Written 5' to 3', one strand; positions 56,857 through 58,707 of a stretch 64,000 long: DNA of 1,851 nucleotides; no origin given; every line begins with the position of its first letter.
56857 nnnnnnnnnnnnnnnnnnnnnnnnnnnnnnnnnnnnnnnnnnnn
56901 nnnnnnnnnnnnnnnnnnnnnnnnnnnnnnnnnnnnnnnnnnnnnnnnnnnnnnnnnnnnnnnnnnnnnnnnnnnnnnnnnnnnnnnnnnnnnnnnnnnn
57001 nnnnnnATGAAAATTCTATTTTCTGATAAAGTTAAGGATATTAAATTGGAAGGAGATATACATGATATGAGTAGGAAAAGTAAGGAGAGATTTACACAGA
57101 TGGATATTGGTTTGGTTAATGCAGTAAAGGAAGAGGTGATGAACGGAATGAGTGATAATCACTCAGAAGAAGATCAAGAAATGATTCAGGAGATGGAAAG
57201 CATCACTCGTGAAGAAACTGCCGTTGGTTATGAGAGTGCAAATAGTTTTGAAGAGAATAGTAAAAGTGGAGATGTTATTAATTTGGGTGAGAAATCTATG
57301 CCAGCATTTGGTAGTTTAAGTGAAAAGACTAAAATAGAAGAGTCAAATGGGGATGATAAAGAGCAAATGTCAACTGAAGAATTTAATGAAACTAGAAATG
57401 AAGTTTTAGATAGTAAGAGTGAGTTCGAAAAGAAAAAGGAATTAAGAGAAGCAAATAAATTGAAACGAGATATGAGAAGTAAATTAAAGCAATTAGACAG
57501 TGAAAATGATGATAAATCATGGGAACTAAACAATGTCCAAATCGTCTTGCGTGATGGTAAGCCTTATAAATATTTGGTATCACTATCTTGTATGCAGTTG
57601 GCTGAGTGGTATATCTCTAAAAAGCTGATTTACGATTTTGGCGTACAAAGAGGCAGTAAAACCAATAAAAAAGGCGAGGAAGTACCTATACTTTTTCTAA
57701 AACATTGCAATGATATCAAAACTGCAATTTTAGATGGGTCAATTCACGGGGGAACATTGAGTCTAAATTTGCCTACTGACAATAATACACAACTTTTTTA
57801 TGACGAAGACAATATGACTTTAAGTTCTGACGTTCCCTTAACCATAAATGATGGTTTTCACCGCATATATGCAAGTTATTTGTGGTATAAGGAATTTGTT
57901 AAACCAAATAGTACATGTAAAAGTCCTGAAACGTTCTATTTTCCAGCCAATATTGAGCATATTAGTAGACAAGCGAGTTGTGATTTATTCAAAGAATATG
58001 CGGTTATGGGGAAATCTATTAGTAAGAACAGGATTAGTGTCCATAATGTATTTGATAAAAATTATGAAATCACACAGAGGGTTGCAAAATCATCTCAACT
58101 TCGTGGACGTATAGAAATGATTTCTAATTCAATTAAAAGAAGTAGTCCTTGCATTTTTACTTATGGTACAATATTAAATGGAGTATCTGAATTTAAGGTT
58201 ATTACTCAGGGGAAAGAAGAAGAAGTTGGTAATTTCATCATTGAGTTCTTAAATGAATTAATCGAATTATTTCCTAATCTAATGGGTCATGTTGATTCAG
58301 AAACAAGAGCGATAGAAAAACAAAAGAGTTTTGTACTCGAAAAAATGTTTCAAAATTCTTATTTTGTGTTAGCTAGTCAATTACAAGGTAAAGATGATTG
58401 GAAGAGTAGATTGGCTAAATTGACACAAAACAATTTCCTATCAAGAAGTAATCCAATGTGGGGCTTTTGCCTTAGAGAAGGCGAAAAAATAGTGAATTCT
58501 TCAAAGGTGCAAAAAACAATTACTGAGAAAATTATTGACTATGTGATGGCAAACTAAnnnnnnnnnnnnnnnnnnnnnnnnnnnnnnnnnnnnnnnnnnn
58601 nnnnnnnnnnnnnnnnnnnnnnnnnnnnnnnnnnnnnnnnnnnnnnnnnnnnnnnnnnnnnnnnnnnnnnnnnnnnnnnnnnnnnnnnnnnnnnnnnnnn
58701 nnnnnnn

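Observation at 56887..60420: Insulated convergent gene pair: DGQHR-like ParB/Srx-fold protein facing a Vsr/DUF559-like zinc-ribbon nuclease; candidate defence or selfish island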

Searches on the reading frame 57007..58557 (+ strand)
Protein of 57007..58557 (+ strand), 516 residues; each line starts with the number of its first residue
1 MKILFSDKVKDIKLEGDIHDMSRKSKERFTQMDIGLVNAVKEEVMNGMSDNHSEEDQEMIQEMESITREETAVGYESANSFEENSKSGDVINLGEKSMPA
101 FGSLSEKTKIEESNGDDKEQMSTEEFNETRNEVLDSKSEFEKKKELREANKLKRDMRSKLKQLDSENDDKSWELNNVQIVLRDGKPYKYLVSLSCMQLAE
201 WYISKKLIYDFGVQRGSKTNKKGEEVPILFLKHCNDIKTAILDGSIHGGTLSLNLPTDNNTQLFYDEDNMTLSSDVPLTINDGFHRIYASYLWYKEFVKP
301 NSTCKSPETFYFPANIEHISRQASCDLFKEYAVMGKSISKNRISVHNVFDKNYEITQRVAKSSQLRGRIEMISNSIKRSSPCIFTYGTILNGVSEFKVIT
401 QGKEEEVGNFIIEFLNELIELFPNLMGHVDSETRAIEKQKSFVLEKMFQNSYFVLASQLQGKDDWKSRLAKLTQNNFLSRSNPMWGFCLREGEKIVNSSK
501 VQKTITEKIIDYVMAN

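Call 3: search_protein_families(library=pfam, proteins=[window:57007-58557:+], max_evalue=0.1)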
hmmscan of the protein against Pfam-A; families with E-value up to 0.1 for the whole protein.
window:57007-58557:+ (516 aa): 1 family
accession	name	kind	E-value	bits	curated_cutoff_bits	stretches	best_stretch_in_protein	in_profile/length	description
PF14072.11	DndB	-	3.5e-16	59.6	29.1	1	269-510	91-332/338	DNA-sulfur modification-associated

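Call 4: search_protein_families(library=padloc, proteins=[window:57007-58557:+], max_evalue=0.1)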
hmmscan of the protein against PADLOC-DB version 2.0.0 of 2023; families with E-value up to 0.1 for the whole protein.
window:57007-58557:+ (516 aa): 0 families

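Call 5: search_protein_families(library=phrogs, proteins=[window:57007-58557:+], max_evalue=0.01)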
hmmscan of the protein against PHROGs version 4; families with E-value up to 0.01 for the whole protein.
window:57007-58557:+ (516 aa): 1 family
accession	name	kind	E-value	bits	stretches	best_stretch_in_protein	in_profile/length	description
phrog_5732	-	unknown function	4.2e-28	99.4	1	120-508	63-434/441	-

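Call 8: search_dna_similar(query=window:57007-58557:+, collection=phages, mode=protein, max_rows=25)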
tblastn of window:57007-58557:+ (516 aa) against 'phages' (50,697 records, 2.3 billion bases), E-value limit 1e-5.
Records with a match: 14; places in all: 14; records where one place covers at least 80% of the query: 0.
Best place of each record, by identity: <60% 14.
By first word of the organism name: Bacillus 10; Clostridioides 3; Psychrobacillus 1.
By host as written in the record: Bacillus subtilis BEST7003 6; Bacillus subtilis Delta6 3; Clostridioides difficile 2; Psychrobacillus psychrodurans 1; Clostridioides sp. ES-S-0107-01 1; Bacillus subtilis 1.
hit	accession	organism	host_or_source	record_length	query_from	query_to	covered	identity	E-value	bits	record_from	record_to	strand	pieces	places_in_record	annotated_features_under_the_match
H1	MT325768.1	Psychrobacillus phage Perkons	Psychrobacillus psychrodurans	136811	189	507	62%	26.3%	3e-9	66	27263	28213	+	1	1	putative DNA-sulfur modification-associated protein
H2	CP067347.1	Clostridioides phage ES-S-0107-01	Clostridioides sp. ES-S-0107-01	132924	189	505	61%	23.8%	1e-10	71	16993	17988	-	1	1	record has no annotation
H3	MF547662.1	Clostridioides phage LIBA6276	Clostridioides difficile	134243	189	505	61%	23.8%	5e-10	69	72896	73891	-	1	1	DGQHR domain protein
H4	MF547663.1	Clostridioides phage LIBA2945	Clostridioides difficile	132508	189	505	61%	23.5%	8e-10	68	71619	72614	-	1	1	DGQHR domain protein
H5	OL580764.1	Bacillus phage vB_BsuS-Goe14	Bacillus subtilis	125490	189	485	58%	22.6%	5e-6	56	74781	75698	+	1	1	hypothetical protein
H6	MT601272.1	Bacillus phage vB_BsuS-Goe11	Bacillus subtilis Delta6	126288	189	485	58%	22.6%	5e-6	56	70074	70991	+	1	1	hypothetical: hypothetical protein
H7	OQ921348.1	Bacillus phage SPbetaL8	Bacillus subtilis BEST7003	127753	189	485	58%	22.6%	5e-6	56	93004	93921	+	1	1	hypothetical protein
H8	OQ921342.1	Bacillus phage SPbetaL2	Bacillus subtilis BEST7003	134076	189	485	58%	22.6%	5e-6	56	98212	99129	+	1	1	hypothetical protein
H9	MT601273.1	Bacillus phage vB_BsuS-Goe12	Bacillus subtilis Delta6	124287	189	485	58%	22.6%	6e-6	56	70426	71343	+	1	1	hypothetical: hypothetical protein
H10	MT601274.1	Bacillus phage vB_BsuS-Goe13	Bacillus subtilis Delta6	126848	189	485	58%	22.6%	6e-6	56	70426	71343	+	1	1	hypothetical: hypothetical protein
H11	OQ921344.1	Bacillus phage SPbetaL4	Bacillus subtilis BEST7003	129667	189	485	58%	22.6%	6e-6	56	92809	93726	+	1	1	hypothetical protein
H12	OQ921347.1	Bacillus phage SPbetaL7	Bacillus subtilis BEST7003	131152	189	485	58%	22.6%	6e-6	56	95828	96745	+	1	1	hypothetical protein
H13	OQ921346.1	Bacillus phage SPbetaL6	Bacillus subtilis BEST7003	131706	189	485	58%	22.6%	6e-6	56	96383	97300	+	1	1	hypothetical protein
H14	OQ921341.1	Bacillus phage SPbetaL1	Bacillus subtilis BEST7003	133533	189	485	58%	22.6%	7e-6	55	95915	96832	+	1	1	hypothetical protein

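Call 13: get_annotated_region(hit=H3, flank=7000)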
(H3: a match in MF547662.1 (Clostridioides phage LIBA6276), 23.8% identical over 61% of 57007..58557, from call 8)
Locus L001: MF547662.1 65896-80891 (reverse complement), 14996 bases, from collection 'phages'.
description: Clostridioides phage LIBA6276, complete genome.
organism: Clostridioides phage LIBA6276 (NCBI taxid 2069614)
taxonomy: Viruses; Duplodnaviria; Heunggongvirae; Uroviricota; Caudoviricetes
host: Clostridioides difficile; source: hospital; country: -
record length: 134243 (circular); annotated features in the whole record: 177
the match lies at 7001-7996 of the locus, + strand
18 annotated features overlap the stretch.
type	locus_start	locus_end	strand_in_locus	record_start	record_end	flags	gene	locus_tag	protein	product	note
CDS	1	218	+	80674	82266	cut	-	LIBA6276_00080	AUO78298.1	putative replicative DNA helicase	-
CDS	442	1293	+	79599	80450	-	-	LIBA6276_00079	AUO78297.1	putative DNA primase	-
CDS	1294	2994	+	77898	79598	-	recJ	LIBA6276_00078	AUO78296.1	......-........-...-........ exonuclease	RecJ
CDS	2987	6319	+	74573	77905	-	dnaE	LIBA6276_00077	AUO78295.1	DNA polymerase III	DnaE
CDS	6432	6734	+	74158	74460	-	-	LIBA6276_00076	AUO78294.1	hypothetical protein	-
CDS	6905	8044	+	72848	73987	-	-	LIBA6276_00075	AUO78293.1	DGQHR domain protein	-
CDS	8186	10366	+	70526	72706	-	-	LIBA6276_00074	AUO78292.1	ribonucleotide-diphosphate reductase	-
CDS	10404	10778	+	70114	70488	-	-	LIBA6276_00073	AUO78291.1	hypothetical protein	-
CDS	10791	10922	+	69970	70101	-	-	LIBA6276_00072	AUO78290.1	hypothetical protein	-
CDS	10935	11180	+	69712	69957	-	-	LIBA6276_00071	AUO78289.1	hypothetical protein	-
CDS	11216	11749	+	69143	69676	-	-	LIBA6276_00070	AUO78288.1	hypothetical protein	-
CDS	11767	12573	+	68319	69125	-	-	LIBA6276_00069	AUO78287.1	hypothetical protein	-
CDS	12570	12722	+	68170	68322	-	-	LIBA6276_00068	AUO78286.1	hypothetical protein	-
CDS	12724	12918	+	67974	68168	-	-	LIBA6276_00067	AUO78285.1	hypothetical protein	-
CDS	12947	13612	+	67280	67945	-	-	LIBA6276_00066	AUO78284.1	serine/threonine protein phosphatase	-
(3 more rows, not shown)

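Call 14: get_annotated_region(hit=H1, flank=7000)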
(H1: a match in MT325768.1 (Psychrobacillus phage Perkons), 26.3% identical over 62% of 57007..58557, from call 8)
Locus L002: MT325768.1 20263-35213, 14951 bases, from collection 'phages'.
description: Psychrobacillus phage Perkons, complete genome.
organism: Psychrobacillus phage Perkons (NCBI taxid 2729574)
taxonomy: Viruses; Duplodnaviria; Heunggongvirae; Uroviricota; Caudoviricetes
host: Psychrobacillus psychrodurans; source: ice-free soil sample (4-10 cm depth) collected near Rasmussen hut; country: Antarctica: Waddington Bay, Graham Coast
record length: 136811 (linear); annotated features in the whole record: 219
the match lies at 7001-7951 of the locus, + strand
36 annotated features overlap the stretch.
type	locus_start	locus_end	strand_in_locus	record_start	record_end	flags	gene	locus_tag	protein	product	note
CDS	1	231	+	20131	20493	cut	-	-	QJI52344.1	Bro family antirepressor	ORF47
CDS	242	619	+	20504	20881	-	-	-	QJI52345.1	Bro family antirepressor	ORF48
CDS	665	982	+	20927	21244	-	-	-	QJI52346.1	hypothetical protein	ORF49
CDS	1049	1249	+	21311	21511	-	-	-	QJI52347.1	hypothetical protein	ORF50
CDS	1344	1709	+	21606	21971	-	-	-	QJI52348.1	hypothetical protein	ORF51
CDS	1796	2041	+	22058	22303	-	-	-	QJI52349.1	YgiT family zinc finger protein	ORF52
CDS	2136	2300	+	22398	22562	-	-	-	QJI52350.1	hypothetical protein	ORF53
CDS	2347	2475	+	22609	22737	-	-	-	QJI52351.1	hypothetical protein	ORF54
CDS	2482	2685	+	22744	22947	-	-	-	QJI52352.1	hypothetical protein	ORF55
CDS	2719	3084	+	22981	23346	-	-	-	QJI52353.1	hypothetical protein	ORF56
CDS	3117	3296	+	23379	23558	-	-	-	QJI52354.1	hypothetical protein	ORF57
CDS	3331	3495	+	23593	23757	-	-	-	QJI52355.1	hypothetical protein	ORF58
CDS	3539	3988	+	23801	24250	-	-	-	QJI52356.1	hypothetical protein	ORF59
CDS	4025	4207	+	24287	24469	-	-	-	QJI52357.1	hypothetical protein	ORF60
CDS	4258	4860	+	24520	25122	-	-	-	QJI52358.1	putative molecular chaperone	ORF61; putative molecular chaperone DnaJ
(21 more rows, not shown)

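Call 15: get_annotated_region(hit=H8, flank=7000)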
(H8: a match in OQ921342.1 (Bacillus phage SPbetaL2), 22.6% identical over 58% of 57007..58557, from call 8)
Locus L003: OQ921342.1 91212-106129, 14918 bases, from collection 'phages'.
description: Bacillus phage SPbetaL2, complete genome.
organism: Bacillus phage SPbetaL2 (NCBI taxid 3053436)
taxonomy: Viruses; Duplodnaviria; Heunggongvirae; Uroviricota; Caudoviricetes; Spbetavirus
host: Bacillus subtilis BEST7003; source: soil; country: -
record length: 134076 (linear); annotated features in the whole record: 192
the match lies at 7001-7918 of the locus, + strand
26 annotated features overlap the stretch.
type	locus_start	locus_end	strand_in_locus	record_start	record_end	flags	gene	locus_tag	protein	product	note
CDS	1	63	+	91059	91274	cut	-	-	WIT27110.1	hypothetical protein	123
CDS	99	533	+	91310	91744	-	-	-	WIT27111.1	hypothetical protein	124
CDS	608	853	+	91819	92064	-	-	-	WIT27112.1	hypothetical protein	125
CDS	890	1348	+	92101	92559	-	-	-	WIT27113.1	hypothetical protein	126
CDS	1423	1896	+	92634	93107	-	-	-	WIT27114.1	hypothetical protein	127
CDS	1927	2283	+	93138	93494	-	-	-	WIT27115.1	hypothetical protein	128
CDS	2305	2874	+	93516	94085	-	-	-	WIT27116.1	hypothetical protein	129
CDS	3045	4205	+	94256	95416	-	-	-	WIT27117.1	hypothetical protein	130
CDS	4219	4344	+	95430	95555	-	-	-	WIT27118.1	hypothetical protein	131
CDS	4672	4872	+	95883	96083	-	-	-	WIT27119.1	hypothetical protein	132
CDS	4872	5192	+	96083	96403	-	-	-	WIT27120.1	hypothetical protein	133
CDS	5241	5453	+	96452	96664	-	-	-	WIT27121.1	hypothetical protein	134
CDS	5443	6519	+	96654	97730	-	-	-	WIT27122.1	hypothetical protein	135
CDS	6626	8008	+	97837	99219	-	-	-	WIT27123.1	hypothetical protein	136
CDS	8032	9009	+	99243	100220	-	-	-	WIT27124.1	hypothetical protein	137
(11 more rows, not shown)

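Call 16: find_homologous_proteins(query=window:57007-58557:+)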
Query window:57007-58557:+ (516 aa): 29 proteins with E <= 0.001 among 6964 candidates.
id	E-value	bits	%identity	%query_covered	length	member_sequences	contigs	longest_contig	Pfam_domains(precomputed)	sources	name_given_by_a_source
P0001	0.0e+0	1143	100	100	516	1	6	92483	PF14072.12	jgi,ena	-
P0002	3.4e-260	882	80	98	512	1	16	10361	PF14072.12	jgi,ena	-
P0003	1.3e-217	742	67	99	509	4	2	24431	PF14072.12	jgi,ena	-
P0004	2.6e-210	718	64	99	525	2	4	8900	PF14072.12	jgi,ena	-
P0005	1.3e-202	692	67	93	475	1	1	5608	PF14072.12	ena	-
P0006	6.9e-197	673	67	93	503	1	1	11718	PF14072.12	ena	-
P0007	3.1e-192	658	62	98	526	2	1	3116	PF14072.12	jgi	-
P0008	4.3e-179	615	68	78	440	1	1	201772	PF14072.12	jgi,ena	-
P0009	2.8e-178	612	68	82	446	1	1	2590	PF14072.12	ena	-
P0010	9.8e-170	584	70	71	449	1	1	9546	PF14072.12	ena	-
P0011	6.8e-155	535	57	89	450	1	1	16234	PF14072.12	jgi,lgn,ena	-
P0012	9.7e-138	478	49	100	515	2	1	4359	PF14072.12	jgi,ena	-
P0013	3.4e-106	374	41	98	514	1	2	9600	PF14072.12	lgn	-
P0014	4.2e-101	358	41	96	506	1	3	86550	PF14072.12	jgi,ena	-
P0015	2.2e-99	352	39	98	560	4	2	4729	PF14072.12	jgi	-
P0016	1.7e-97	346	38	98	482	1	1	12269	PF14072.12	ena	-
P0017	1.9e-97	345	38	98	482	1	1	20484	PF14072.12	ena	-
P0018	9.5e-97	343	39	98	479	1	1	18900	PF14072.12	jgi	-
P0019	6.2e-95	337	37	98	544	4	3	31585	PF14072.12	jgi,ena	-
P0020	1.3e-94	336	39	100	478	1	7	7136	PF14072.12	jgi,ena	-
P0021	2.6e-87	312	37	99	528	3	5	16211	PF14072.12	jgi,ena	-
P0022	3.9e-84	302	37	98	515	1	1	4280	PF14072.12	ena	-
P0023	8.7e-70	254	33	98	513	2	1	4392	PF14072.12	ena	-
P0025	1.1e-63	234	32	98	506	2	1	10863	PF14072.12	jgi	-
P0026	4.3e-56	209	32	96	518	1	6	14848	PF14072.12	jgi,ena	-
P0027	1.0e-54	205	30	99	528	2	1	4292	PF14072.12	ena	-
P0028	1.7e-49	187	32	98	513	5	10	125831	PF14072.12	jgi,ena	-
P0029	1.0e-45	175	29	93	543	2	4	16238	PF14072.12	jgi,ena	-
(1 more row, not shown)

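Call 18: find_encoding_contigs(protein=P0001, flank=6000, max_places=4)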
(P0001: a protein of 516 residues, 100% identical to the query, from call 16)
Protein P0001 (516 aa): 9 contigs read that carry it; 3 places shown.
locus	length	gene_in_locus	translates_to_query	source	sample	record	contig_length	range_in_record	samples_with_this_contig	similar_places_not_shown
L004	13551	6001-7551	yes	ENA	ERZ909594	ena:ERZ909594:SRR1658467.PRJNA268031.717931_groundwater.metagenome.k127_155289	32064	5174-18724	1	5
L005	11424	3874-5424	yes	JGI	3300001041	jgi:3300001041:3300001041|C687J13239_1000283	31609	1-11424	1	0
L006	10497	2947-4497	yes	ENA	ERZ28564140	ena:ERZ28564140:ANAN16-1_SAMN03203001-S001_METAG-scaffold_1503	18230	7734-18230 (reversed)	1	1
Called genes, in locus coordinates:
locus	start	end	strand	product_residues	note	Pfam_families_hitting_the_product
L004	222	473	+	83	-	-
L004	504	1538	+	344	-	-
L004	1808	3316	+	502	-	PF19044:P-loop_TraG (faint), PF01935:DUF87, PF12846:AAA_10 (faint)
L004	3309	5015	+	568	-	-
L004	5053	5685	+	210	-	PF13814:Replic_Relax (weak)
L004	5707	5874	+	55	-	-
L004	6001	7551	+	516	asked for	PF14072:DndB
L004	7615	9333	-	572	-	-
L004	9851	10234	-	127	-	-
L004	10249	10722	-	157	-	-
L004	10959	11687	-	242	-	PF01520:Amidase_3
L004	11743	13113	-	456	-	PF00112:Peptidase_C1, PF02368:Big_2, PF05036:SPOR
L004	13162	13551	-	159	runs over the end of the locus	-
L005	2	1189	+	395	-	?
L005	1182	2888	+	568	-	-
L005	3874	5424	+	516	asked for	PF14072:DndB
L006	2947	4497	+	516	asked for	PF14072:DndB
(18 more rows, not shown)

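Call 19: find_encoding_contigs(protein=P0003, flank=6000, max_places=3)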
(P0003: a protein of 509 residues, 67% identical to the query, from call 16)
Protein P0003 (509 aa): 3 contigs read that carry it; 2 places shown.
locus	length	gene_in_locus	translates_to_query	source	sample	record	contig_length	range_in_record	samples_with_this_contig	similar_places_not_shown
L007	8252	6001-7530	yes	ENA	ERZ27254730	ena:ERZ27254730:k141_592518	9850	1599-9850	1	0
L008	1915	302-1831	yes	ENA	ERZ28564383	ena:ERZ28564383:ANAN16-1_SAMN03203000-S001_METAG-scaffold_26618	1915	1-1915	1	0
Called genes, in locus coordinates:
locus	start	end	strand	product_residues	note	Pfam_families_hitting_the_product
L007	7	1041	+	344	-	-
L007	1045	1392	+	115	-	-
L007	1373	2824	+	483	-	PF19044:P-loop_TraG (faint), PF01935:DUF87, PF12846:AAA_10 (faint), PF13173:AAA_14 (faint)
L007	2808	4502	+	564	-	-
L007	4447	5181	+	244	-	PF13814:Replic_Relax (weak)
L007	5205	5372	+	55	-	-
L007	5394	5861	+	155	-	-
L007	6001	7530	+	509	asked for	PF14072:DndB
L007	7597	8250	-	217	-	?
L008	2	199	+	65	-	?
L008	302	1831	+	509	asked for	PF14072:DndB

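Call 20: find_encoding_contigs(protein=P0008, flank=6000, max_places=3)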
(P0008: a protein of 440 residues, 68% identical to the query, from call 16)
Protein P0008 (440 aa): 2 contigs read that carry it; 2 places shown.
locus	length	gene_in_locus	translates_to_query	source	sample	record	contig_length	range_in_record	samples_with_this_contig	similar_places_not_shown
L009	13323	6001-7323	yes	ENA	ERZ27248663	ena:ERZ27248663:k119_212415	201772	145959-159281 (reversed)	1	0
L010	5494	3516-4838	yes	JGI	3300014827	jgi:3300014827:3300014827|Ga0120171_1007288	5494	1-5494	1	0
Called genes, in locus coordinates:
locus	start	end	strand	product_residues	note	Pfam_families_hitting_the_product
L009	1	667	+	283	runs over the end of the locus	PF17989:ALP_N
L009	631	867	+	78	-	-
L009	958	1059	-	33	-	-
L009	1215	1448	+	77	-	-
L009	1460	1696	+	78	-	-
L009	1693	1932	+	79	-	-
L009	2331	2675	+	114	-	-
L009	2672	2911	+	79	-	-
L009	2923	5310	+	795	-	-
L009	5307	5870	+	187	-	PF01551:Peptidase_M23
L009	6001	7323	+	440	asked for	PF14072:DndB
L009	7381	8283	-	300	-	-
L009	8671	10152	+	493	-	PF10087:DUF2325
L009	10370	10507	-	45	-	-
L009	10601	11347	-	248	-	PF01541:GIY-YIG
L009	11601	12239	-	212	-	-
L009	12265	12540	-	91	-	-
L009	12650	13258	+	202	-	PF12844:HTH_19 (weak)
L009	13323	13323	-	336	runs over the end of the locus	-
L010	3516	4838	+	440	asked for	PF14072:DndB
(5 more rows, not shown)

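Call 24: find_encoding_contigs(protein=P0014, flank=6000, max_places=2)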
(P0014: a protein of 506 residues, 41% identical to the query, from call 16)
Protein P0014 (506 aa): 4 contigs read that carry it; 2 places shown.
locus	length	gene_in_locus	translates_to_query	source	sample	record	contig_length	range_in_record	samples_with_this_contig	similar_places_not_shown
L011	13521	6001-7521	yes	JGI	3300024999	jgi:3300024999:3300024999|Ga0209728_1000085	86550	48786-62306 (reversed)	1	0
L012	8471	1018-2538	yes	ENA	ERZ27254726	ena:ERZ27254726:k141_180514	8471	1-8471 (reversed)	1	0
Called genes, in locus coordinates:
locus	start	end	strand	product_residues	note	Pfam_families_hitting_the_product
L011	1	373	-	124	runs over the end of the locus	-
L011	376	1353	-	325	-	PF17989:ALP_N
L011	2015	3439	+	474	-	-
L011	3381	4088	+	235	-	-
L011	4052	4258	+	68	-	-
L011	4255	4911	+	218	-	PF01551:Peptidase_M23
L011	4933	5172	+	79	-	-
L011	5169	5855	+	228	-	-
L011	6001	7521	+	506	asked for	PF14072:DndB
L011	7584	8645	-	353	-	PF19835:SegE_GIY-YIG, PF07460:NUMOD3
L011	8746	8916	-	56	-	-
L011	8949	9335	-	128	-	PF13456:RVT_3 (weak)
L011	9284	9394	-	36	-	-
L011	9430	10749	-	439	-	PF01385:OrfB_IS605 (weak), PF07282:Cas12f1-like_TNB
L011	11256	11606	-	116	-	-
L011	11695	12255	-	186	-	-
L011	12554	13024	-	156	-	-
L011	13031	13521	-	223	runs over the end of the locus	-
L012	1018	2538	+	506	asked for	PF14072:DndB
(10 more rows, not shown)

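Call 25: find_encoding_contigs(protein=P0028, flank=6000, max_places=2)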
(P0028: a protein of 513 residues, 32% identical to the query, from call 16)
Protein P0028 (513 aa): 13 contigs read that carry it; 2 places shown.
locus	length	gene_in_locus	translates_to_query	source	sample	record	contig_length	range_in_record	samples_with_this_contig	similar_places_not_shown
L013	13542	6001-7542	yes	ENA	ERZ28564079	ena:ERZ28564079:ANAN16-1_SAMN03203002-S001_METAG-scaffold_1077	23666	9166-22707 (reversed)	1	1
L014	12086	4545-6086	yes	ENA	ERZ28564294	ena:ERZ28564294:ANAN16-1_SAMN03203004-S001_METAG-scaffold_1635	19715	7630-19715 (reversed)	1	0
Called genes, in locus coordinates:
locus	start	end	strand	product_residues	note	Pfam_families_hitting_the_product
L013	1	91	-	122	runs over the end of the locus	-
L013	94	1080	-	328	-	PF17989:ALP_N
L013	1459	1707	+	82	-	-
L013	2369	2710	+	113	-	-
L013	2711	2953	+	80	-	-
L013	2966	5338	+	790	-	-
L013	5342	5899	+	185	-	PF01551:Peptidase_M23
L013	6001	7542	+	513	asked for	PF14072:DndB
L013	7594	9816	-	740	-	-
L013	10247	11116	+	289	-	-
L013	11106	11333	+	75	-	-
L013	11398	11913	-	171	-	-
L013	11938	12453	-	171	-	-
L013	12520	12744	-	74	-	-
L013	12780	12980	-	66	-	-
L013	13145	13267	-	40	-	-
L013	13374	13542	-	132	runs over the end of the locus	-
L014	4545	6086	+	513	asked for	PF14072:DndB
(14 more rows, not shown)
